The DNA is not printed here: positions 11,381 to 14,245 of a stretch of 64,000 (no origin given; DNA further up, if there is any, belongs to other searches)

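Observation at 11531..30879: Array of five T9SS-secreted ASST-family beta-propeller paralogues carrying carbohydrate-binding modules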

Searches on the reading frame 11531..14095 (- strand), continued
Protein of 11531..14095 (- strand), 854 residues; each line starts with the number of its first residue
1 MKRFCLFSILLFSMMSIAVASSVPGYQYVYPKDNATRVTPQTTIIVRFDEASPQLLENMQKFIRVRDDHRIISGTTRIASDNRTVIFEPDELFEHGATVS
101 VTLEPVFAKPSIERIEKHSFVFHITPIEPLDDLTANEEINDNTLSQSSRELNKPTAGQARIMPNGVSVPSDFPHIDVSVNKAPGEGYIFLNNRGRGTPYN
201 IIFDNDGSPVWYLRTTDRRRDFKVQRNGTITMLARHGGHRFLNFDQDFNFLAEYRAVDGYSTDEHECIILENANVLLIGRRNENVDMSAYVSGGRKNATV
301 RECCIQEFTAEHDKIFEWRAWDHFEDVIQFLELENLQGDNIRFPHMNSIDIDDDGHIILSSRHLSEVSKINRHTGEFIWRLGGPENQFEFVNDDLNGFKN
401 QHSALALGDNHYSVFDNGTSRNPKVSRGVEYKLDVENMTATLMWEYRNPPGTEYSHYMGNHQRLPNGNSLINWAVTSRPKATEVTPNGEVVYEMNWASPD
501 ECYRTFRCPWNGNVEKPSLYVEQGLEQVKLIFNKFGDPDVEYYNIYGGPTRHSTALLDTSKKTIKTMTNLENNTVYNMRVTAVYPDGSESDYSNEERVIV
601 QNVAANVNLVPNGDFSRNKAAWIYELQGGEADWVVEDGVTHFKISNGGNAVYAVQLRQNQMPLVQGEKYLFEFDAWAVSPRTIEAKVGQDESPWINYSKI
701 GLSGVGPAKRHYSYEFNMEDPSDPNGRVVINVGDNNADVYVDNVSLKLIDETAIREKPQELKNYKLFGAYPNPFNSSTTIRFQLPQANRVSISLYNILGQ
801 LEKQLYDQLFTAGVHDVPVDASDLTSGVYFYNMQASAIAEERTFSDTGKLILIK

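Call 19: find_encoding_contigs(protein=P0086, flank=10000, max_places=1)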
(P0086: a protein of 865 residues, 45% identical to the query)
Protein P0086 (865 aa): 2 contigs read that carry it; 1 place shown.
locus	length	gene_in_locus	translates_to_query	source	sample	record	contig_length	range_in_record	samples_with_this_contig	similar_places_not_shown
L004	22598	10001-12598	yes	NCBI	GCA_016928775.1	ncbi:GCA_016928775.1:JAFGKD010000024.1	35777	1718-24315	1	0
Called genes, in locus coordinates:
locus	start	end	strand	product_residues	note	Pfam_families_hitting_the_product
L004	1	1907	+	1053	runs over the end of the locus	PF05935:Arylsulfotrans, PF14269:Arylsulfotran_2, PF02018:CBM_4_9, PF07081:DUF1349 (weak), PF18962:Por_Secre_tail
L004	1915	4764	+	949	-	PF05935:Arylsulfotrans, PF14269:Arylsulfotran_2, PF02018:CBM_4_9, PF18962:Por_Secre_tail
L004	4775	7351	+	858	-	PF13205:Big_5 (faint), PF05935:Arylsulfotrans, PF14269:Arylsulfotran_2, PF02018:CBM_4_9, PF18962:Por_Secre_tail (weak)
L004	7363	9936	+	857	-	PF13205:Big_5 (faint), PF05935:Arylsulfotrans, PF14269:Arylsulfotran_2, PF02018:CBM_4_9, PF18962:Por_Secre_tail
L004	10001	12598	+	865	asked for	PF13205:Big_5 (weak), PF05935:Arylsulfotrans, PF14269:Arylsulfotran_2, PF02018:CBM_4_9, PF18962:Por_Secre_tail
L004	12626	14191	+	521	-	PF03349:Toluene_X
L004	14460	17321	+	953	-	PF13205:Big_5 (faint), PF05935:Arylsulfotrans, PF14269:Arylsulfotran_2, PF10342:Kre9_KNH (weak), PF18962:Por_Secre_tail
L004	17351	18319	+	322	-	PF08545:ACP_syn_III, PF08541:ACP_syn_III_C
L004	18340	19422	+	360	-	PF00685:Sulfotransfer_1, PF13469:Sulfotransfer_3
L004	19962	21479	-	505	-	-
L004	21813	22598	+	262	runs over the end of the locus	PF21033:RMD1-3, PF14559:TPR_19 (weak)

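Call 20: find_encoding_contigs(protein=P0085, flank=10000, max_places=1)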
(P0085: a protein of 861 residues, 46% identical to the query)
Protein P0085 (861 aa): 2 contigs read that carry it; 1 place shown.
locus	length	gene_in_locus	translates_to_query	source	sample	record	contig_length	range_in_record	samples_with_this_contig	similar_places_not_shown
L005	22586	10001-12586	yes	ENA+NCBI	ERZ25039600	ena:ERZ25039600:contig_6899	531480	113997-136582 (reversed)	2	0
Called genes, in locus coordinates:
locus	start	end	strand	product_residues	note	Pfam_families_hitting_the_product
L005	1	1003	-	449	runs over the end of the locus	PF13860:FlgD_ig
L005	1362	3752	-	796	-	PF04389:Peptidase_M28, PF01546:Peptidase_M20 (weak)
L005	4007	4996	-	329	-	PF01408:GFO_IDH_MocA, PF22725:GFO_IDH_MocA_C3, PF02894:GFO_IDH_MocA_C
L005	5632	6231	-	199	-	-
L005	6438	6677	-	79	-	-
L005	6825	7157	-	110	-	-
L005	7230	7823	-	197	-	PF03971:IDH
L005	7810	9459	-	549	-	PF03971:IDH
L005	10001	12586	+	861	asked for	PF05935:Arylsulfotrans, PF14269:Arylsulfotran_2, PF02018:CBM_4_9, PF18962:Por_Secre_tail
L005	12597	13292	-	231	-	PF09365:DUF2461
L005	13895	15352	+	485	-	PF07690:MFS_1, PF00854:PTR2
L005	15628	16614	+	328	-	PF04015:DUF362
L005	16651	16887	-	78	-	-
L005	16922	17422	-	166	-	-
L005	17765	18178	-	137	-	-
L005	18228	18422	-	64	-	-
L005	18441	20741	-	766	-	PF00989:PAS, PF13188:PAS_8, PF13426:PAS_9, PF00989:PAS, PF08448:PAS_4, PF13426:PAS_9, PF08447:PAS_3, PF00989:PAS, +14 more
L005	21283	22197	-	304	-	PF00795:CN_hydrolase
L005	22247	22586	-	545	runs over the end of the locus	PF00474:SSF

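Call 21: find_encoding_contigs(protein=P0093, flank=10000, max_places=1)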
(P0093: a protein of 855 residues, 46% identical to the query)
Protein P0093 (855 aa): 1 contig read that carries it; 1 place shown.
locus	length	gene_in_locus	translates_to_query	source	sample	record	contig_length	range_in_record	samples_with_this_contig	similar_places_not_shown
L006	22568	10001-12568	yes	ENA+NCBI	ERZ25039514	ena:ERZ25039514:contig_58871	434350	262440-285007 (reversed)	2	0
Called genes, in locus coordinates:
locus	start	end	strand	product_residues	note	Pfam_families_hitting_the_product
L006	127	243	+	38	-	-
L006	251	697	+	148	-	PF01408:GFO_IDH_MocA, PF03447:NAD_binding_3 (weak)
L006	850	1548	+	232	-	-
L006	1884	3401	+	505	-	PF00144:Beta-lactamase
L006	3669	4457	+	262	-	PF12680:SnoaL_2, PF22036:MoaF_like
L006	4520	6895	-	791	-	PF14592:Chondroitinas_B, PF13229:Beta_helix (faint)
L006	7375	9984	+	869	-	PF13205:Big_5 (weak), PF05935:Arylsulfotrans, PF14269:Arylsulfotran_2, PF18962:Por_Secre_tail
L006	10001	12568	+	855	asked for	PF05935:Arylsulfotrans, PF14269:Arylsulfotran_2, PF02018:CBM_4_9, PF18962:Por_Secre_tail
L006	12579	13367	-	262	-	PF01209:Ubie_methyltran, PF13489:Methyltransf_23 (faint), PF13847:Methyltransf_31, PF08241:Methyltransf_11, PF08242:Methyltransf_12, PF13649:Methyltransf_25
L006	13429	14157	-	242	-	PF01061:ABC2_membrane, PF12698:ABC2_membrane_3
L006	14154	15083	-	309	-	PF00005:ABC_tran, PF13304:AAA_21, PF13732:DrrA1-3_C (weak)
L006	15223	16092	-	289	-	PF06439:3keto-disac_hyd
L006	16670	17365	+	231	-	PF00881:Nitroreductase, PF14512:TM1586_NiRdase (faint)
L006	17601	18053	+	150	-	-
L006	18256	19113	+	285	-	PF18962:Por_Secre_tail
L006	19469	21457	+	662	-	PF01522:Polysacc_deac_1, PF18962:Por_Secre_tail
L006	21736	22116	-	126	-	-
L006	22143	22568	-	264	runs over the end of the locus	PF13483:Lactamase_B_3, PF19583:ODP (weak), PF00753:Lactamase_B (weak), PF12706:Lactamase_B_2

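Call 39: list_cluster_members(proteins=[window:11531-14095:-, window:14148-17318:-, window:25318-28203:-, window:23135-24220:-, window:21117-22649:+, window:19938-20726:-, window:9930-11534:-])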
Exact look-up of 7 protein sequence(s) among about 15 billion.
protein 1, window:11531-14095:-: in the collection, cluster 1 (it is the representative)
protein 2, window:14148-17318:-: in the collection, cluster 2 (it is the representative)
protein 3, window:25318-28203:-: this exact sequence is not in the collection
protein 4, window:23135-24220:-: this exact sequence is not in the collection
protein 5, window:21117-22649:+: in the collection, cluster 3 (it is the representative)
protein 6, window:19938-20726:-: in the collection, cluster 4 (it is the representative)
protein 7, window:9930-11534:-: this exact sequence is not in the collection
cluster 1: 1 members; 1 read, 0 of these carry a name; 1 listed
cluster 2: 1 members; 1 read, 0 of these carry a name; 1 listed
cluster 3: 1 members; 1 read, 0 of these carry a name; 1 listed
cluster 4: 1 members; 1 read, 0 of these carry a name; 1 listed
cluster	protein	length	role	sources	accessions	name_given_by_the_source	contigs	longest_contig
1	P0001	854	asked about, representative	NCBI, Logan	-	-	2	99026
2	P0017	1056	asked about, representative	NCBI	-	-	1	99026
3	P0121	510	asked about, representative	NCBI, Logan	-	-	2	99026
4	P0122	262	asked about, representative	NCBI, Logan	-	-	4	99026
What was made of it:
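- Tried and rejected: The exact-sequence cluster look-up gave no names or accessions (call 39).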

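Call 40: find_encoding_contigs(protein=P0001, flank=100, max_places=2)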
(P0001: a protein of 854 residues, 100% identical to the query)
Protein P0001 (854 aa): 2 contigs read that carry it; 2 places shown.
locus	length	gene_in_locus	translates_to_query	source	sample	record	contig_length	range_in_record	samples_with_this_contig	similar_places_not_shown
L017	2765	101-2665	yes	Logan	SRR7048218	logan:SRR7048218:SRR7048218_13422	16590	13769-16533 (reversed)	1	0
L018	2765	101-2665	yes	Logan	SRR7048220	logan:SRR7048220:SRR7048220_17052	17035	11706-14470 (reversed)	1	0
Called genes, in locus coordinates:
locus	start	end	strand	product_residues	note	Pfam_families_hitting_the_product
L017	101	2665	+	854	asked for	PF13205:Big_5 (weak), PF05935:Arylsulfotrans, PF14269:Arylsulfotran_2, PF02018:CBM_4_9, PF18962:Por_Secre_tail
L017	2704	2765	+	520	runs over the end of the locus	PF03349:Toluene_X, PF13609:Porin_4 (weak)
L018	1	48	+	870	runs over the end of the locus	?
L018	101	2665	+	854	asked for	PF13205:Big_5 (weak), PF05935:Arylsulfotrans, PF14269:Arylsulfotran_2, PF02018:CBM_4_9, PF18962:Por_Secre_tail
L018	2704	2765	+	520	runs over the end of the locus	PF03349:Toluene_X, PF13609:Porin_4 (weak)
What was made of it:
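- Tried and rejected: The Logan records gave no organism either (call 40).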

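Call 62: predict_structure(alignment_id=A4)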
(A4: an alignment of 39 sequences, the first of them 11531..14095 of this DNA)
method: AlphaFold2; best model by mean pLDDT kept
length: 854 residues; sequences in the alignment: 39
mean_pLDDT: 85.4   pTM: 0.68
mean pLDDT of the five models: 85.4, 85.2, 85.1, 84.6, 84.3
residues with pLDDT >= 90: 482; 70-90: 273; 50-70: 51; < 50: 48
segments of 3 or more residues with pLDDT < 50: 16-21, 131-156, 751-761, 770-774
pLDDT, mean of each block of 10 residues (from residue 1): 83 58 82 95 94 91 93 96 96 95 86 78 82 34 25 46 85 87 91 77 92 78 89 84 92 94 93 96 93 93 96 97 94 91 93 96 96 95 97 95 94 94 92 97 92 82 95 89 95 88 90 91 72 92 92 91 85 81 95 85 71 82 86 89 93 89 78 94 91 77 91 87 79 93 88 32 68 61 85 89 88 81 83 82 82 71
secondary structure, 60 per line:
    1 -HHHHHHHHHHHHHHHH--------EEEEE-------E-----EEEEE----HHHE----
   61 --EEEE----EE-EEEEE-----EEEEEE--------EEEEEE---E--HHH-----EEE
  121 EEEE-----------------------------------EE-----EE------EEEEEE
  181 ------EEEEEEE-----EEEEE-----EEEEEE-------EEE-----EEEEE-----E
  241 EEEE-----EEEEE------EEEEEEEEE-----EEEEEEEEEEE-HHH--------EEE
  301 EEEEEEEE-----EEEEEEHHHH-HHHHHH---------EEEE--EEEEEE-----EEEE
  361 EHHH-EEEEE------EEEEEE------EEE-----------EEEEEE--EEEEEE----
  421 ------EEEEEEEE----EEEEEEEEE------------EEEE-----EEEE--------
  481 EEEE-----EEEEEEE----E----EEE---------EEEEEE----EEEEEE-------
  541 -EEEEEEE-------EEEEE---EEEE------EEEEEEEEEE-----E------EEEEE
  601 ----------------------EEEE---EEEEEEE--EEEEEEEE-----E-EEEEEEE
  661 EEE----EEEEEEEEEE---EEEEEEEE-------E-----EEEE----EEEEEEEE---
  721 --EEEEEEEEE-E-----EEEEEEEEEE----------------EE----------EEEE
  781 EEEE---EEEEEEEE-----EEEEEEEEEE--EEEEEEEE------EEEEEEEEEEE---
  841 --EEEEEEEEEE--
elements in order (helices of 4 or more, strands of 3 or more residues): H2-17 E26-30 E44-48 E63-66 E74-78 E84-89 E98-103 E118-124 E175-180 E187-193 E199-203 E209-214 E222-224 E230-234 E240-244 E250-254 E261-269 E275-285 E298-308 E314-319 H320-323 H325-330 E340-343 E346-351 E357-361 E366-370 E377-382 E389-391 E403-408 E411-416 E427-434 E439-447 E460-463 E469-472 E481-484 E490-496 E506-508 E518-523 E528-533 E542-548 E556-560 E564-567 E574-583 E596-600 E623-626 E630-636 E639-646 E654-663 E668-677 E681-688 E702-705 E710-717 E723-731 E739-748 E777-784 E788-795 E801-810 E813-820 E827-837 E843-852
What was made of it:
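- On Fibronectin type III domain: The AF2 model nevertheless shows a beta-sandwich at about residues 518-600 (call 62), so 'FN3-like' is a fair description.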

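Call 64: fold_search(model_id=the predicted structure, library=pdb)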
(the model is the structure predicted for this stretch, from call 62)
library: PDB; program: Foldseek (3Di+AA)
matches with E <= 10: 1818; with E <= 0.001: 288
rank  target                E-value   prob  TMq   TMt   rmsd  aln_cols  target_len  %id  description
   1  9kf6                  2.9e-26  1.00  0.40  0.71   5.9       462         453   27  Crystal structure of the reaction intermediate of Streptomyces sp. sulfotransferase Cpz4 involved in caprazamycins synth (released 2025-11-05)
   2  9kf4                  4.4e-25  1.00  0.40  0.69   6.0       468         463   26  Crystal structure of Streptomyces sp. sulfotransferase Cpz4 involved in Caprazamycins Synthesis (released 2025-11-05)
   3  9bfp_A                6.9e-13  1.00  0.21  0.18  29.9      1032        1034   10  Cryo-EM structure of Sevenless extracellular domain (monomer) (released 2025-01-29)
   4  9bfq_A                1.2e-12  1.00  0.21  0.18  29.8      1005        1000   10  Cryo-EM structure of Sevenless in complex with Bride of Sevenless (released 2025-01-29)
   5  3k4z_A                9.4e-12  1.00  0.19  0.51  10.3       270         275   18  Crystal Structure of the Cellulosomal CBM4 from Clostridium thermocellum Cellulase CbhA (released 2010-07-28)
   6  8v2b_B                4.0e-11  1.00  0.09  0.13  33.5       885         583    9  Cryo-EM structure of mouse type II OSM receptor complex: model for full extracellular assembly (released 2024-11-20)
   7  8v29_B                8.4e-11  1.00  0.09  0.13  33.6       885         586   10  Cryo-EM structure of human type I OSM receptor complex: model for full extracellular assembly (released 2024-11-20)
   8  8d82_A                1.2e-10  1.00  0.09  0.13  33.5       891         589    9  Cryo-EM structure of human IL-6 signaling complex in detergent: model containing full extracellular domains (released 2023-03-29)
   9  9bhx                  3.9e-10  1.00  0.21  0.18  30.3      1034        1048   10  Structure of the extracellular domain of Protein Sevenless (released 2025-01-22)
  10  9ozi_A                5.2e-10  1.00  0.14  0.08  41.8       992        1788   10  Cryo-EM structure of chicken ROS1 in apo-state. This is the complete map and model. (released 2026-02-25)
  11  3ott_B                1.2e-09  1.00  0.14  0.16  38.7       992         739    9  Crystal Structure of the extracellular domain of the putative one component system BT4673 from B. thetaiotaomicron (released 2011-08-10)
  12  3p6b_A                1.3e-09  1.00  0.16  0.69   2.4       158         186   24  The crystal structure of CelK CBM4 from Clostridium thermocellum (released 2011-08-24)
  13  9pvp                  1.9e-09  1.00  0.21  0.11  36.1      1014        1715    7  Cryo-EM structure of receptor tyrosine kinase ROS1 extracellular domain (released 2026-02-25)
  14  1gui_A                3.1e-09  1.00  0.16  0.81   2.2       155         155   22  CBM4 structure and function (released 2002-09-26)
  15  4a2m_A                4.9e-09  1.00  0.15  0.17  34.0       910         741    9  Structure of the periplasmic domain of the heparin and heparan sulphate sensing hybrid two component system BT4663 in  (released 2012-05-02)
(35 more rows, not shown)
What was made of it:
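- On Arylsulfate sulfotransferase (ASST; PF05935/PF14269): Foldseek to Cpz4: E 3e-26, TM 0.71 (call 64).
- On CBM4/CBM_4_9 carbohydrate-binding module: Foldseek matches: 1gui TM 0.81, 3p6b TM 0.69 (call 64).
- Foldseek E 3e-26, TM 0.71 normalised to the target (call 64).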
